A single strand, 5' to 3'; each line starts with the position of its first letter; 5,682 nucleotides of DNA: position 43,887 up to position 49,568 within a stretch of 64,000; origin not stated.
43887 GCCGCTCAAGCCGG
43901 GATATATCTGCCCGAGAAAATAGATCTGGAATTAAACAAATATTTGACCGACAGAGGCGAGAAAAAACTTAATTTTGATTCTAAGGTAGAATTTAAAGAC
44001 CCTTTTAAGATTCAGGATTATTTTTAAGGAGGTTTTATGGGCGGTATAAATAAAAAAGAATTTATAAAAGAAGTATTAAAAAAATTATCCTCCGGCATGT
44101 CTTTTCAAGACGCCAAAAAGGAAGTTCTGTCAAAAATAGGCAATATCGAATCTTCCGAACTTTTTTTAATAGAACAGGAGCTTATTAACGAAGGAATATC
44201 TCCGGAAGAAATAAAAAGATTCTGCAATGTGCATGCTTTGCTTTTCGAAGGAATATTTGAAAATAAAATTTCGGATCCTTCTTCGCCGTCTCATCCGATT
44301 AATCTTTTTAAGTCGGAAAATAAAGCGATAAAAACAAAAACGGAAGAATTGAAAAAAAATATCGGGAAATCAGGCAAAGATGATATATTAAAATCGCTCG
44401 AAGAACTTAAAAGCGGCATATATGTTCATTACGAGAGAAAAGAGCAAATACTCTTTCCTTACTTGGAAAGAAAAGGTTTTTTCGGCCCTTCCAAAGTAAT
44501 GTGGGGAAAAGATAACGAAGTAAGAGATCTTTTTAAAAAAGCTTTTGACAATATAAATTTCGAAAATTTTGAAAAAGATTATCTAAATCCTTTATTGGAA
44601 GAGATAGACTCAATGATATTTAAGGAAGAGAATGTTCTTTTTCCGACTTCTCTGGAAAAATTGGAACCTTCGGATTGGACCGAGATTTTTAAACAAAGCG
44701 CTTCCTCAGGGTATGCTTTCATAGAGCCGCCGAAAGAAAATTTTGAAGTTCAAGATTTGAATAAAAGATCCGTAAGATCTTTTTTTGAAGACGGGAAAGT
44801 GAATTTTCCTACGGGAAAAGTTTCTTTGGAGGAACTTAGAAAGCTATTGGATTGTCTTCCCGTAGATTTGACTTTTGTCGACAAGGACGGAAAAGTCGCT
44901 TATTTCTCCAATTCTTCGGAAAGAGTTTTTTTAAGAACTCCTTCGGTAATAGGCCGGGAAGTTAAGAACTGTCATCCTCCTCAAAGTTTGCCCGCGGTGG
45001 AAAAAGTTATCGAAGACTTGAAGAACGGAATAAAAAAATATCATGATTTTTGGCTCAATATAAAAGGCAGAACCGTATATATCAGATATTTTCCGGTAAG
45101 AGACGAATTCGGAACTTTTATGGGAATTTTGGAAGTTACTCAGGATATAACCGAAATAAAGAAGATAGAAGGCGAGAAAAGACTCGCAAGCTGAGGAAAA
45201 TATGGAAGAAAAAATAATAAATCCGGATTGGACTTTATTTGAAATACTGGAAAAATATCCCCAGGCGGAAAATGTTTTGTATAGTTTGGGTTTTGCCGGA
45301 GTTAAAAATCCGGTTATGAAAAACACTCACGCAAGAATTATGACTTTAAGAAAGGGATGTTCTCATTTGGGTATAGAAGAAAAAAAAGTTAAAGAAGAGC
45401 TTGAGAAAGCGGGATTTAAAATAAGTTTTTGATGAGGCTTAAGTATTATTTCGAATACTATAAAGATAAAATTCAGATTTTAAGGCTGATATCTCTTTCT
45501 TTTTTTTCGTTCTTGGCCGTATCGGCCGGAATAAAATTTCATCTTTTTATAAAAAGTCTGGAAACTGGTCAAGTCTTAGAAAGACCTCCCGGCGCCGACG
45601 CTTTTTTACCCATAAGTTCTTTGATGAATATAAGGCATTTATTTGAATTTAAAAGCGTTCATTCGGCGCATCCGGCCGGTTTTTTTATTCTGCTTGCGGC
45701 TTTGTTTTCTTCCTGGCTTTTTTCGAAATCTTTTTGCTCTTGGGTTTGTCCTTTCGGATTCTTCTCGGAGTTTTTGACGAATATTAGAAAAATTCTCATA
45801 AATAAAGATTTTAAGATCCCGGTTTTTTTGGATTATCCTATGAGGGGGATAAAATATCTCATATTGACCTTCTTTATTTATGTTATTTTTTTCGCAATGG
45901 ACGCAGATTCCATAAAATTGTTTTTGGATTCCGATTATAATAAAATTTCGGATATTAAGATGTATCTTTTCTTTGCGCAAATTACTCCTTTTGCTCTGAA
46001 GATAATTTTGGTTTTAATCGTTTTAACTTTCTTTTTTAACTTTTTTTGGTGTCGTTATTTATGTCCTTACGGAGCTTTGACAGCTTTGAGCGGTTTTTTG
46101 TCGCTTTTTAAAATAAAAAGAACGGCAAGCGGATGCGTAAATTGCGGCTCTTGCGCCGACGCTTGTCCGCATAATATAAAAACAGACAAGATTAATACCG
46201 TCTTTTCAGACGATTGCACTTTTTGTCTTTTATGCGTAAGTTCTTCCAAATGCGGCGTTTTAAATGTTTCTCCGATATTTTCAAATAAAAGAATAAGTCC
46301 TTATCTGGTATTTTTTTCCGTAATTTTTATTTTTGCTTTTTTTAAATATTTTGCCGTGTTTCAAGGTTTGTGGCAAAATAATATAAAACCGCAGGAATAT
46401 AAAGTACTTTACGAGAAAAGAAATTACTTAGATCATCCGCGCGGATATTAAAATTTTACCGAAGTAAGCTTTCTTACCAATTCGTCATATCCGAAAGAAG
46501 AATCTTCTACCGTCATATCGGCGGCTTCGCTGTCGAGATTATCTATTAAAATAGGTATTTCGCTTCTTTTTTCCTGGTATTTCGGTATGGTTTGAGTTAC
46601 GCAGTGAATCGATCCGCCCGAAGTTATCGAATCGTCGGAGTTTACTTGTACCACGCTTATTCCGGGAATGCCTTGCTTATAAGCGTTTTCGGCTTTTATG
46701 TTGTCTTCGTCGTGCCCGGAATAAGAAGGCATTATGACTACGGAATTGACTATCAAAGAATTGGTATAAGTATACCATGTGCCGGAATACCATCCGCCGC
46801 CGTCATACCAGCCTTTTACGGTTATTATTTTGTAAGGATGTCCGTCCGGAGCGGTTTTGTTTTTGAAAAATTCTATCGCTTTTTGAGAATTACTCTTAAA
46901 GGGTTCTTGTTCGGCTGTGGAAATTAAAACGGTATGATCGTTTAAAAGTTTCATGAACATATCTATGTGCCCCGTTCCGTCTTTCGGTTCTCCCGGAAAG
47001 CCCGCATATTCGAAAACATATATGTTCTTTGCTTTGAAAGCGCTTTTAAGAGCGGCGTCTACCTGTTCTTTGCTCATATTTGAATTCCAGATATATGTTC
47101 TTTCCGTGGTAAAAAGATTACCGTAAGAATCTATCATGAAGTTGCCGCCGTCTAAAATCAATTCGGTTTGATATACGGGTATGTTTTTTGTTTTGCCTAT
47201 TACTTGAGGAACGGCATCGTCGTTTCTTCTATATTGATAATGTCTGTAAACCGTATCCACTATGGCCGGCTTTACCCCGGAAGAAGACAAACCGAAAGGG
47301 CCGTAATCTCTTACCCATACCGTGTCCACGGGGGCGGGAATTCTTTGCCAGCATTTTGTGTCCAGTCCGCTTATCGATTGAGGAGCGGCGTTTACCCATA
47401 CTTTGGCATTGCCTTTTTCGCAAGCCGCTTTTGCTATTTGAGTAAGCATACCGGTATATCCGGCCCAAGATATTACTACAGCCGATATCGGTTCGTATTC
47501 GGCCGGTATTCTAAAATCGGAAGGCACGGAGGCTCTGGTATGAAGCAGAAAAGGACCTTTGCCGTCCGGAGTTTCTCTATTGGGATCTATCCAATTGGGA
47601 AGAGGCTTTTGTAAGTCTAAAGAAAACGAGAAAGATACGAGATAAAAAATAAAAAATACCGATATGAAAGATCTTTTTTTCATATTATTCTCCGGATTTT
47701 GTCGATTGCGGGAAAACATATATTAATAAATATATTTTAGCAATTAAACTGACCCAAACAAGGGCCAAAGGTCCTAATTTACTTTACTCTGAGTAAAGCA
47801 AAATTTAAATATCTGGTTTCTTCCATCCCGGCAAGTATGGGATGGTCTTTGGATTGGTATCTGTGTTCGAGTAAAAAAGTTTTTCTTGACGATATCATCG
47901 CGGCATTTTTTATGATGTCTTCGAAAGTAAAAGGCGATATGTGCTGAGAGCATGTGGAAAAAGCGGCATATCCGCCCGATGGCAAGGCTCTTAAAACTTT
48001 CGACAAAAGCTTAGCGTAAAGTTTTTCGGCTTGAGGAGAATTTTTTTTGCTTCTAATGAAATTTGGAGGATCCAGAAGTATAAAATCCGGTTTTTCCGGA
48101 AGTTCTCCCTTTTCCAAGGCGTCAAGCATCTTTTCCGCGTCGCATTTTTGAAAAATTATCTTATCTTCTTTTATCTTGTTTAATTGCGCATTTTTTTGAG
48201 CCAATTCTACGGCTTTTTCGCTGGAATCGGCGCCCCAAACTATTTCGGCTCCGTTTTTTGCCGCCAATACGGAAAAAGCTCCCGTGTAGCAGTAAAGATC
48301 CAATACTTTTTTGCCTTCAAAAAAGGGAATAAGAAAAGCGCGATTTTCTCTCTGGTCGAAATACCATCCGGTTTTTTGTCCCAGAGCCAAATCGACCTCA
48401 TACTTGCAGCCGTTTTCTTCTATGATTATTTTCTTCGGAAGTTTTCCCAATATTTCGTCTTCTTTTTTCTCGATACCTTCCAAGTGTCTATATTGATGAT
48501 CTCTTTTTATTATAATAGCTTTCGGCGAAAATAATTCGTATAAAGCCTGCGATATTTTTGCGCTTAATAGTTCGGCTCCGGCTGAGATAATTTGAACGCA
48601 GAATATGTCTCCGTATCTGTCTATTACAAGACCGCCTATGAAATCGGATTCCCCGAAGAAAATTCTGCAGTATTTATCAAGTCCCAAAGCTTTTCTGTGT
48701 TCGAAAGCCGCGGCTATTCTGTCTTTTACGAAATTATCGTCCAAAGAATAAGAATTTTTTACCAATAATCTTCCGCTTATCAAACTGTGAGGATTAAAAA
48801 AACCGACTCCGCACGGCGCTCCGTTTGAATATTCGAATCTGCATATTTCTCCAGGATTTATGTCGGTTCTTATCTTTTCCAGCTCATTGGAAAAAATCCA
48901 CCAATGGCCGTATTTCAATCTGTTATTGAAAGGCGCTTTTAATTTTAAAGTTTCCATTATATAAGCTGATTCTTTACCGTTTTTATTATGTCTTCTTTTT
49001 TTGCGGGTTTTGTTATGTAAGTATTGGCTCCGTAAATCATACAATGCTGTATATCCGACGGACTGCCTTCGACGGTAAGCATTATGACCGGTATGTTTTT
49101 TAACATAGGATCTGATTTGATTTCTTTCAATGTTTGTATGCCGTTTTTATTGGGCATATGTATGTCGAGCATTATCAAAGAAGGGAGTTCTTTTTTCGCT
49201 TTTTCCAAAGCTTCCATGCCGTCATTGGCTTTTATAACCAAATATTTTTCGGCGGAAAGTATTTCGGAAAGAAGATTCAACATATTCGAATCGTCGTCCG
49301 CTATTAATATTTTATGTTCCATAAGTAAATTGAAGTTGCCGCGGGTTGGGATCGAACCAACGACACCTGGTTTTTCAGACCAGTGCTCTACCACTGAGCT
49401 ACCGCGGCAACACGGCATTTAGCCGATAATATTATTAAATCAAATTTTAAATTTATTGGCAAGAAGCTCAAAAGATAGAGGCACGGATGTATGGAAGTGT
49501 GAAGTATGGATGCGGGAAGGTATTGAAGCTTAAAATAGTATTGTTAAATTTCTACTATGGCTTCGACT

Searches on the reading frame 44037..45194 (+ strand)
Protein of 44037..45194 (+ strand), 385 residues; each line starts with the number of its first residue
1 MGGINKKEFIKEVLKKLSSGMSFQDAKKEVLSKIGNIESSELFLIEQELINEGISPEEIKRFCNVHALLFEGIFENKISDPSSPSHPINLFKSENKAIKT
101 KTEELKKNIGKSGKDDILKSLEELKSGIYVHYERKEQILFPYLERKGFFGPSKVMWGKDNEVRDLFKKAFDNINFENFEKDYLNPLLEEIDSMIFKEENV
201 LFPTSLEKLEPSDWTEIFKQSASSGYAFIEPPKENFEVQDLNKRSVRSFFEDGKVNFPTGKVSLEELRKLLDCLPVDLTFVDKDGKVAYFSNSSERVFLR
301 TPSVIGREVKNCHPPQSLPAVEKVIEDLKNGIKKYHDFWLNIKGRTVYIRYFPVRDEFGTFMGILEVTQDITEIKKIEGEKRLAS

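Call 7: search_protein_families(library=ncbifam, proteins=[window:44037-45194:+])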
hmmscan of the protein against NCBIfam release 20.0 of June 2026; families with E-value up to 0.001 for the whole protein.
window:44037-45194:+ (385 aa): 4 families
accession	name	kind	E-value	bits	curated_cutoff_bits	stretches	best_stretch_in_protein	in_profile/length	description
TIGR00229.1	sensory_box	domain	2.1e-08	34.3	22.9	1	263-379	3-124/126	PAS domain S-box protein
NF046044.1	PnpS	equivalog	4.8e-06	25.8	400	1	261-379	51-168/390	two-component system histidine kinase PnpS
NF041552.1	TF_PrdR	equivalog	0.00013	20.4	795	1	265-380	134-243/577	sigma-54 dependent transcriptional regulator PrdR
NF008221.0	PRK10992.1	equivalog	0.00027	20.5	254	0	117-145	115-143/220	iron-sulfur cluster repair protein YtfE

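Call 8: search_protein_families(library=pfam, proteins=[window:44037-45194:+])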
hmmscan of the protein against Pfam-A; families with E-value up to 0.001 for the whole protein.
window:44037-45194:+ (385 aa): 6 families
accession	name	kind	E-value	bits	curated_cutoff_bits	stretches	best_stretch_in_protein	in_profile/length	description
PF13596.12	PAS_10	-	1.2e-27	97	22.1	1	268-372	2-106/106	PAS domain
PF04282.18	DUF438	-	7.7e-19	67.8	25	1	10-72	1-63/67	Family of unknown function (DUF438)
PF01814.28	Hemerythrin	-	7.8e-13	49.5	25.3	1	86-203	1-125/127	Hemerythrin HHE cation binding domain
PF08448.16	PAS_4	-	8.7e-07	29.6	23.1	1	273-373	3-107/110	PAS fold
PF13426.13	PAS_9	-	1.3e-06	29.1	27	1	279-373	5-103/103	PAS domain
PF16736.11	sCache_like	-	0.00045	21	27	0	266-295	35-65/117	Single Cache-like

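Call 69: search_solved_structures(query=window:44037-45194:+, max_evalue=0.01, show_alignments=1)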
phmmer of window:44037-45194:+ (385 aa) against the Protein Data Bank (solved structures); distinct sequences matched with E-value up to 0.01: 2.
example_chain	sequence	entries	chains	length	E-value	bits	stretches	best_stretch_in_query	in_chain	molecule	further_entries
3cax_A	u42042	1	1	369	1.2e-52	182.7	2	254-383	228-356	Uncharacterized protein PF0695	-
2qkp_A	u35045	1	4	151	1.1e-24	90.7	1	257-380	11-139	Uncharacterized protein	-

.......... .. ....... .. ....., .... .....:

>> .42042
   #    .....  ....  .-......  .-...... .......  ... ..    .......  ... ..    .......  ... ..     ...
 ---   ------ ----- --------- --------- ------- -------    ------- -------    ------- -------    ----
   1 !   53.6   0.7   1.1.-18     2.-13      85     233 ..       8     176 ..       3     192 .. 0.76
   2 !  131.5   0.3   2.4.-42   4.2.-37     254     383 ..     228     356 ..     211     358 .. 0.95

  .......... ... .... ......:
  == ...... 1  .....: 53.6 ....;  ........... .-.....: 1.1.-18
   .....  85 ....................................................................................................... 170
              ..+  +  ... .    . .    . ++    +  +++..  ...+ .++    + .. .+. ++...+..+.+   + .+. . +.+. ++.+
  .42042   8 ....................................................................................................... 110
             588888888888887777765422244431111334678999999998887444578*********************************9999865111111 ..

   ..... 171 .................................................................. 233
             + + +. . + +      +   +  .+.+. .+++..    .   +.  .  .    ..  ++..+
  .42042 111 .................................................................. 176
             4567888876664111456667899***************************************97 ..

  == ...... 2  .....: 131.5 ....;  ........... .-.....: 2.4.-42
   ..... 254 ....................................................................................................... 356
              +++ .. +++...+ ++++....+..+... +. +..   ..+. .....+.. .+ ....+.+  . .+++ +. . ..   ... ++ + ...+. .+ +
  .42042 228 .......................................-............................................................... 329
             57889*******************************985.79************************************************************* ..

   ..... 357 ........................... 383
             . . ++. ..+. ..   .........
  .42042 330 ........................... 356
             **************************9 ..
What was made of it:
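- Tried and rejected: (8) DUF438-hemerythrin-PAS as a possible DNA binder: the solved homologue 3CAX lacks the N-terminal domain, and nothing suggests an HTH (call 69).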

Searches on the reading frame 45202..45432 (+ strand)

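Call 7: search_protein_families(library=ncbifam, proteins=[window:45202-45432:+])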
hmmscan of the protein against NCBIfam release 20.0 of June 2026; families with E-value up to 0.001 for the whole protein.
window:45202-45432:+ (76 aa): 1 family
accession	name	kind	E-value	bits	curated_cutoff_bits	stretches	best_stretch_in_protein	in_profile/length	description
TIGR03980.1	prismane_assoc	subfamily_domain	0.00055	19.9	44.95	0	6-67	1-57/58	hybrid cluster protein-associated redox disulfide domain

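Call 8: search_protein_families(library=pfam, proteins=[window:45202-45432:+])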
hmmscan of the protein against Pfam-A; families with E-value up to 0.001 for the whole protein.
window:45202-45432:+ (76 aa): 1 family
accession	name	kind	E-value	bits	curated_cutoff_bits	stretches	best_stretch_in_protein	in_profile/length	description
PF08984.16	DUF1858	-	4.5e-16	59.1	32.2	1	6-60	1-55/59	Domain of unknown function (DUF1858)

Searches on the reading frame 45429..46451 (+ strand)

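Call 7: search_protein_families(library=ncbifam, proteins=[window:45429-46451:+])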
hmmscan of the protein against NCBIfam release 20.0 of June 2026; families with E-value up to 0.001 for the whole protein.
window:45429-46451:+ (340 aa): 6 families
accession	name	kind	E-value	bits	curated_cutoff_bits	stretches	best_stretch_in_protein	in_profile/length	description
TIGR02163.1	napH_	subfamily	3.3e-22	79.3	213.05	1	19-279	6-252/255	NapH/MauN family ferredoxin-type protein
NF007013.0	PRK09477.1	equivalog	5.2e-20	71.7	234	1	19-287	29-283/286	quinol dehydrogenase ferredoxin subunit NapH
NF046105.1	TransRegNosR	equivalog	4.6e-17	61.6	1000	1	100-269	498-661/680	transcriptional regulator NosR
NF045874.1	Vhu_polyferre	exception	2.3e-06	26.6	600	1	206-275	36-101/381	F420-non-reducing hydrogenase associated-polyferredoxin VhuB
NF038196.1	ferrodoxin_EFR1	subfamily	1.9e-05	24.9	75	1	233-271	183-222/242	EFR1 family ferrodoxin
NF007382.0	PRK09898.1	equivalog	0.00036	20.1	213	1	208-280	131-200/208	ferredoxin-like protein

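Call 8: search_protein_families(library=pfam, proteins=[window:45429-46451:+])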
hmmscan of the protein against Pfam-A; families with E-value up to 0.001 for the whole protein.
window:45429-46451:+ (340 aa): 7 families
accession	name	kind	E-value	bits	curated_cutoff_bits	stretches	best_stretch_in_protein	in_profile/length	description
PF12801.12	Fer4_5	-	1.1e-16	61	22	2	81-122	2-43/48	4Fe-4S binding domain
PF00037.32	Fer4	-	7.1e-10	38.7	21.1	1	236-250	8-22/24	4Fe-4S binding domain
PF12838.12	Fer4_7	-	3.7e-06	27.8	27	1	208-250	8-52/52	4Fe-4S dicluster domain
PF13237.11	Fer4_10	-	5.7e-05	23.4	25.5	1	229-271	2-50/53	4Fe-4S dicluster domain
PF14697.11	Fer4_21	-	0.00061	20.3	35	1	234-272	6-50/59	4Fe-4S dicluster domain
PF12798.12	Fer4_3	-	0.00069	20.7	27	0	236-250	1-15/15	4Fe-4S binding domain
PF13187.11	Fer4_9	-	0.00077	19.9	27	1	208-249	8-50/52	4Fe-4S dicluster domain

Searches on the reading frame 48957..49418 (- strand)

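Call 47: search_protein_families(library=pfam, proteins=[window:48957-49418:-], max_evalue=0.00001)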
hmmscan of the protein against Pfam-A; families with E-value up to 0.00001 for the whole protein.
window:48957-49418:- (153 aa): 1 family
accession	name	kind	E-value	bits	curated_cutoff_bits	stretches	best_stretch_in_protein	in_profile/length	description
PF00072.30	Response_reg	-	3.2e-28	98.6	30.2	1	37-148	1-110/111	Response regulator receiver domain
